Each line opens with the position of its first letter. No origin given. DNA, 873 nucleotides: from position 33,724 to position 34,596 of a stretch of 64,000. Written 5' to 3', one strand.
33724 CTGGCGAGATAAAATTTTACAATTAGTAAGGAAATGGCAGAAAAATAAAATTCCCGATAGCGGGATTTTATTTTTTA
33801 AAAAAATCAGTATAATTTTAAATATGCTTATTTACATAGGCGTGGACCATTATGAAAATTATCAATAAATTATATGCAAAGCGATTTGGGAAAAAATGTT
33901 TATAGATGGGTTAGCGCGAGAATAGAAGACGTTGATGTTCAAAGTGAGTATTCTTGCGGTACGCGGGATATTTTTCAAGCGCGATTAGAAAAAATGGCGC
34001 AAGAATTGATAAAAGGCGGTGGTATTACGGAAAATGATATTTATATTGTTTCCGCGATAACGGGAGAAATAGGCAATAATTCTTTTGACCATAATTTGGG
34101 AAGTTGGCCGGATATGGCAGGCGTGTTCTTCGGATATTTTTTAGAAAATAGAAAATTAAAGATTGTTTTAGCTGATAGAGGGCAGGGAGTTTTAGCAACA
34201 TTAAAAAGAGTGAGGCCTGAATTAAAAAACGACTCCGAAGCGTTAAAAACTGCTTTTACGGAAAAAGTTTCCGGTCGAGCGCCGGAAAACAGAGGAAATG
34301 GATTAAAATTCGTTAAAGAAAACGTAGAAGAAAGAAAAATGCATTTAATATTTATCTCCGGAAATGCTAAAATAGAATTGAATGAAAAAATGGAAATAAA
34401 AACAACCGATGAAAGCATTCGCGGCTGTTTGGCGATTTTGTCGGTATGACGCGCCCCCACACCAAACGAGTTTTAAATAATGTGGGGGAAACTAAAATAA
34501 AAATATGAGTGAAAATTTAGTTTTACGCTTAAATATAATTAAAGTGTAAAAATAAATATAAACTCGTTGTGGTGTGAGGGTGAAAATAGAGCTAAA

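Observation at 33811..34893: HATPase_c plus STAS-like two-gene cassette flanked by a duplicated rpiB start: an insertion footprint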

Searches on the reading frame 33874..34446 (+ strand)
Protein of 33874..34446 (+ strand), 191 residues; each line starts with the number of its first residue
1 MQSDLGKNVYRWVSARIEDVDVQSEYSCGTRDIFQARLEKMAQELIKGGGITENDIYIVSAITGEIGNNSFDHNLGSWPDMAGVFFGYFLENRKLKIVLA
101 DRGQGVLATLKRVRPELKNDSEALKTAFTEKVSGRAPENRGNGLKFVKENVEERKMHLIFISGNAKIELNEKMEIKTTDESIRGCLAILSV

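Call 5: search_protein_families(library=pfam, proteins=[window:33874-34446:+], max_evalue=0.1)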
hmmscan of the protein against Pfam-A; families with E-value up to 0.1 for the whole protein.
window:33874-34446:+ (191 aa): 1 family
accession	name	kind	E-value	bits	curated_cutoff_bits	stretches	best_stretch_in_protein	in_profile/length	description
PF13581.12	HATPase_c_2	-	0.015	15.8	27.4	1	38-149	11-107/127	Histidine kinase-like ATPase domain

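Call 6: search_protein_families(library=ncbifam, proteins=[window:33874-34446:+], max_evalue=0.1)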
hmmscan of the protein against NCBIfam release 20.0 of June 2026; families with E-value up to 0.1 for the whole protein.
window:33874-34446:+ (191 aa): 1 family
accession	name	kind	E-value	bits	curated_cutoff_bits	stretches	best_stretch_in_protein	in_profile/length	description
NF008298.1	PRK11086.1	subfamily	0.024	13.1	520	1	84-164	449-513/529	DcuS/MalK family sensor histidine kinase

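Call 7: search_protein_families(library=padloc, proteins=[window:33874-34446:+], max_evalue=1)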
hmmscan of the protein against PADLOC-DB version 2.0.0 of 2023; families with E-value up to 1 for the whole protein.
window:33874-34446:+ (191 aa): 0 families

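Call 8: search_solved_structures(query=window:33874-34446:+, max_evalue=10, show_alignments=2)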
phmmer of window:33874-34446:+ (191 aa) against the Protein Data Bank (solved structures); distinct sequences matched with E-value up to 10: 0.

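Call 9: find_homologous_proteins(query=window:33874-34446:+)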
Query window:33874-34446:+ (191 aa): 4820 proteins with E <= 0.001 among 4971 candidates; the best 120 are listed.
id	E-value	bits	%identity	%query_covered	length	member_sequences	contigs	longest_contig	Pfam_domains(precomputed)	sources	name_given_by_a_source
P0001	2.1e-120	417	100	100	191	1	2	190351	-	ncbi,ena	ncbi:MAG: hypothetical protein AAB405_01180 [Patescibacteria group bacterium]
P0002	1.1e-101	356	82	100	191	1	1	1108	-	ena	-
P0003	1.7e-101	356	83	100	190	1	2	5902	-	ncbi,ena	-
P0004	1.6e-100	352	80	100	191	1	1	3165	-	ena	-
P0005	1.4e-99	349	79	100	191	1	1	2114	-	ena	-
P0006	6.4e-99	347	79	100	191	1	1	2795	-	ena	-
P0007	1.1e-97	343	79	100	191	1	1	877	-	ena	-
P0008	4.1e-97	341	79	100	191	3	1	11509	-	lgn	-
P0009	1.3e-95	336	77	100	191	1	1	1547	-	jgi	-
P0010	1.5e-94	333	77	99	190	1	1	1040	-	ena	-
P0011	4.8e-89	315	72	99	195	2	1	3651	-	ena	-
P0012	1.1e-83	298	71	100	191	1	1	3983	-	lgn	-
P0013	4.1e-82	292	67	99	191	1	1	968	-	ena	-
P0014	8.1e-82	291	69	100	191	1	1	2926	-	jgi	jgi:hypothetical protein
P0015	2.5e-81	290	68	100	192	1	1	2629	-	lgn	-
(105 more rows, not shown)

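Call 11: find_encoding_contigs(protein=P0001, flank=3000, max_places=3)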
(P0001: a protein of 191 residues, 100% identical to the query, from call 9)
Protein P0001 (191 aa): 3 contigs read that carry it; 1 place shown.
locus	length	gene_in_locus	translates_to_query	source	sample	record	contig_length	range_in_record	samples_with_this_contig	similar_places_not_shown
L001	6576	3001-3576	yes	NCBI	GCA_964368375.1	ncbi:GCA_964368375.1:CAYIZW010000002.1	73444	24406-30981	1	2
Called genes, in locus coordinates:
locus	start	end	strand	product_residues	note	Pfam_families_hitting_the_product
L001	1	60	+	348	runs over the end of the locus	PF09587:PGA_cap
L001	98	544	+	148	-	PF01909:NTP_transf_2 (weak), PF18765:Polbeta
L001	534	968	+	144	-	PF01934:HepT-like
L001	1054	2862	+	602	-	PF01471:PG_binding_1 (weak), PF10342:Kre9_KNH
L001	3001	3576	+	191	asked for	-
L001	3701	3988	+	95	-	PF14213:DUF4325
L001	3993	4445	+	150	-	PF02502:LacAB_rpiB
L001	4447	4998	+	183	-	PF01862:PvlArgDC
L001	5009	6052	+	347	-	PF00044:Gp_dh_N, PF02800:Gp_dh_C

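Call 12: find_encoding_contigs(protein=P0008, flank=6000, max_places=3)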
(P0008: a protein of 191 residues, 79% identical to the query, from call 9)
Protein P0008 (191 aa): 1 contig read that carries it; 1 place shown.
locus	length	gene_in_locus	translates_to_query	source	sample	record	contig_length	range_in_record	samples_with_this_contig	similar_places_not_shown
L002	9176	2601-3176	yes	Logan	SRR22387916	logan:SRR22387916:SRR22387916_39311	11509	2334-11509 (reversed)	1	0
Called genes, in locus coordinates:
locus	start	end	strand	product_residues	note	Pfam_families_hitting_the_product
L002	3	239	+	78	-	?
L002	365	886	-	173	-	-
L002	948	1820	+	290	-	-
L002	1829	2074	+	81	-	-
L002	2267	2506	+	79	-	PF00072:Response_reg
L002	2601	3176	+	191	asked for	-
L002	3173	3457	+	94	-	PF14213:DUF4325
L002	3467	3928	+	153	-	PF02502:LacAB_rpiB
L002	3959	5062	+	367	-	PF01916:DS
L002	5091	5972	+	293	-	PF00491:Arginase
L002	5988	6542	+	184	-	PF01862:PvlArgDC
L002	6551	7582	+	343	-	PF00044:Gp_dh_N, PF02800:Gp_dh_C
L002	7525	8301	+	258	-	-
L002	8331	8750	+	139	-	-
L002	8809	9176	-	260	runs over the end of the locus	-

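Call 13: find_encoding_contigs(protein=P0003, flank=6000, max_places=3)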
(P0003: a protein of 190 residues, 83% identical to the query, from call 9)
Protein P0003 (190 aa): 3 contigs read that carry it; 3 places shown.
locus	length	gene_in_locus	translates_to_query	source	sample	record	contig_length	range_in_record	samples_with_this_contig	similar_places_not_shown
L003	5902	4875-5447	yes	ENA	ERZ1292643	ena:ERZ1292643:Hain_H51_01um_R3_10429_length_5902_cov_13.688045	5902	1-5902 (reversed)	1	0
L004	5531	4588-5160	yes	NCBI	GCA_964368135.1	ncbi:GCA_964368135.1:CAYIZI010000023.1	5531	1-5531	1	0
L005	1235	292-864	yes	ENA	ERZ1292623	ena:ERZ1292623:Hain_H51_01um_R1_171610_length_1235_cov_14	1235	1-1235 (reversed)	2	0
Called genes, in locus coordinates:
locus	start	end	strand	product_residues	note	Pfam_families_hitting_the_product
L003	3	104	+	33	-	?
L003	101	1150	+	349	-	PF09587:PGA_cap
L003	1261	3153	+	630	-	PF01471:PG_binding_1 (faint), PF01833:TIG (weak), PF06848:Disaggr_repeat (faint)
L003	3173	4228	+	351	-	PF06790:UPF0259 (weak)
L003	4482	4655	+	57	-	-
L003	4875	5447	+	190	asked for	-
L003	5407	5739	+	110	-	PF14213:DUF4325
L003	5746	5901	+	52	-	?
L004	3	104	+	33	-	?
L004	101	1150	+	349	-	PF09587:PGA_cap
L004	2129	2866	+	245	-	PF06848:Disaggr_repeat (faint)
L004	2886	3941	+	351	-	PF06790:UPF0259 (weak)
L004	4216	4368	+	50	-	-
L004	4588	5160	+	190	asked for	-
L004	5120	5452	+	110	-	PF14213:DUF4325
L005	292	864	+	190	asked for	-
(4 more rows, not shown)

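Call 18: find_related_loci(query=A1, collection=genome_contigs, flank=3000)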
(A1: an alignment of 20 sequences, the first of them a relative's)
Query A1 (191 aa) in genome_contigs; peptide patterns used: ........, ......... (x = any residue, [..] = any of these).
599 stretches matched a pattern (row limit reached: there are more); 562 encode a relative of the query (tblastn E <= 1e-3); the best 80 are kept; 80 distinct loci.
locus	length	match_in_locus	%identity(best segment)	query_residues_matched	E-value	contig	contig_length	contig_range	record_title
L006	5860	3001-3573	63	1-191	2e-85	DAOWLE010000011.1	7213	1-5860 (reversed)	MAG TPA_asm: bacterium isolate CSMAG_2113 CSMAG_2113_k141_1885062_length_7213_cov_23.0000, whole genome shotgun sequence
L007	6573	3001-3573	63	1-191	4e-85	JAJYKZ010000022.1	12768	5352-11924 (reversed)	MAG: bacterium isolate DBS2-1.bin57 NODE_9171_length_12768_cov_2.441025, whole genome shotgun sequence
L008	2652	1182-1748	65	1-189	2e-84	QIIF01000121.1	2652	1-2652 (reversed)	MAG: Candidatus Falkowbacteria bacterium isolate SZUA-104 Ga0063293_10078043, whole genome shotgun sequence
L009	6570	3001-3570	63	1-190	3e-81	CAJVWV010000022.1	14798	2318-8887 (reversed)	TPA_asm: uncultured bacterium isolate DRR093004_bin.4_MetaBAT_v2.12.1_MAG genome assembly, contig: NODE_2296_length_1479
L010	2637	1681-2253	62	1-191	3e-82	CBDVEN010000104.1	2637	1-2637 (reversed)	MAG TPA_asm: uncultured bacterium isolate SRR22302359_binner13_Refined_43 genome assembly, contig: ERZ25073601.21367, wh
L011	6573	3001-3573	62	1-191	1e-80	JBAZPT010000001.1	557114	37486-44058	MAG: Parcubacteria group bacterium isolate SO_2017_SWC_36 scaffold_11_c1_LP-4_2017, whole genome shotgun sequence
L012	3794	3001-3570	60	1-191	2e-80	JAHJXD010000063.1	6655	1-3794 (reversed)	MAG: Patescibacteria group bacterium isolate UML_A.mb.15 UML_A.mb.15_k141_116538, whole genome shotgun sequence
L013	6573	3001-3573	60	1-191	3e-79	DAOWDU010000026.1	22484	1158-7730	MAG TPA_asm: bacterium isolate CSMAG_1921 CSMAG_1921_k141_927979_length_22484_cov_31.9547, whole genome shotgun sequence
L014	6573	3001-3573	59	1-191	2e-78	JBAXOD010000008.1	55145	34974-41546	MAG: Candidatus Moraniibacteriota bacterium isolate ELA496 MAG496_8, whole genome shotgun sequence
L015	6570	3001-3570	62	1-190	1e-78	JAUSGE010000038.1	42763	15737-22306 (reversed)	MAG: bacterium isolate E14_metabat.bin.105 E14_k141_1554436, whole genome shotgun sequence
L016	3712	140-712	60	1-191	4e-78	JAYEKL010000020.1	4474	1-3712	MAG: Patescibacteria group bacterium isolate MAG138 MAG138_20, whole genome shotgun sequence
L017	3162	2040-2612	62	1-190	7e-79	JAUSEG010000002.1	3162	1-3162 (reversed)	MAG: bacterium isolate E14_maxbin.173 E14_k141_244065, whole genome shotgun sequence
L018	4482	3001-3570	62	1-191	7e-78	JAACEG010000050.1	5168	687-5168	MAG: Lysobacteraceae bacterium isolate OTbin.42 scaffold_14248, whole genome shotgun sequence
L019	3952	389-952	58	1-189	1e-77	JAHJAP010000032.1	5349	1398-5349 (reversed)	MAG: Patescibacteria group bacterium isolate Modern_marine.mb.217 Modern_marine.mb.217_k141_539342, whole genome shotgun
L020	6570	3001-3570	61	1-191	2e-77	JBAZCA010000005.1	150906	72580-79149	MAG: Patescibacteria group bacterium isolate SO_2017_GW1_125 NODE_804_length_150906_cov_8.822694_OW334_2017, whole genom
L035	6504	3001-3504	63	22-190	7e-71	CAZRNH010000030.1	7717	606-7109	MAG TPA_asm: uncultured Candidatus Saccharibacteria bacterium isolate SRP090828_co1_102 genome assembly, contig: NODE_20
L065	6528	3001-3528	54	12-189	4e-57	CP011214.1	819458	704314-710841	MAG: Candidatus Woesebacteria bacterium GW2011_GWF1_31_35 chromosome, complete genome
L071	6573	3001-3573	51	1-189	5e-57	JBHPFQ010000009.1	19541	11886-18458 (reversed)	Patescibacteria group bacterium isolate SAG AM-311-K04 NODE_9_length_19541_cov_31.140101, whole genome shotgun sequence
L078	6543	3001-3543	51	4-190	3e-56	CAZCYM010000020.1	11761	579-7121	MAG TPA_asm: uncultured Candidatus Saccharibacteria bacterium isolate binchicken_co38_519 genome assembly, contig: NODE_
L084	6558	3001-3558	51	2-191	9e-56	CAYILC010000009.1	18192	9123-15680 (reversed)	MAG TPA_asm: uncultured Pseudomonadales bacterium isolate ERP119705_co23_558 genome assembly, contig: NODE_2827_length_1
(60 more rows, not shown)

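Call 40: predict_structure(alignment_id=A1)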
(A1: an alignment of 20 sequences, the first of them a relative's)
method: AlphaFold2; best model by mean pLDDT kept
length: 191 residues; sequences in the alignment: 20
mean_pLDDT: 83.2   pTM: 0.82
mean pLDDT of the five models: 83.2, 82.6, 80.4, 79.6, 77.9
residues with pLDDT >= 90: 67; 70-90: 97; 50-70: 21; < 50: 6
segments of 3 or more residues with pLDDT < 50: 75-78
pLDDT, mean of each block of 10 residues (from residue 1): 71 82 86 93 87 91 88 55 85 89 85 90 90 69 86 91 87 70 86 89
secondary structure, 60 per line:
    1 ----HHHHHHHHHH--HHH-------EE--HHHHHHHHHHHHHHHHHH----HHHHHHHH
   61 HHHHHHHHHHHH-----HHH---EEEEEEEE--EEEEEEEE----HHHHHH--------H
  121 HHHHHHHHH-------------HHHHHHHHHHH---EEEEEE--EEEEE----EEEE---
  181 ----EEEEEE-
elements in order: H5-14 H31-48 H53-72 E84-91 E94-101 H106-111 H120-129 H143-153 E157-162 E165-169 E174-177 E185-190
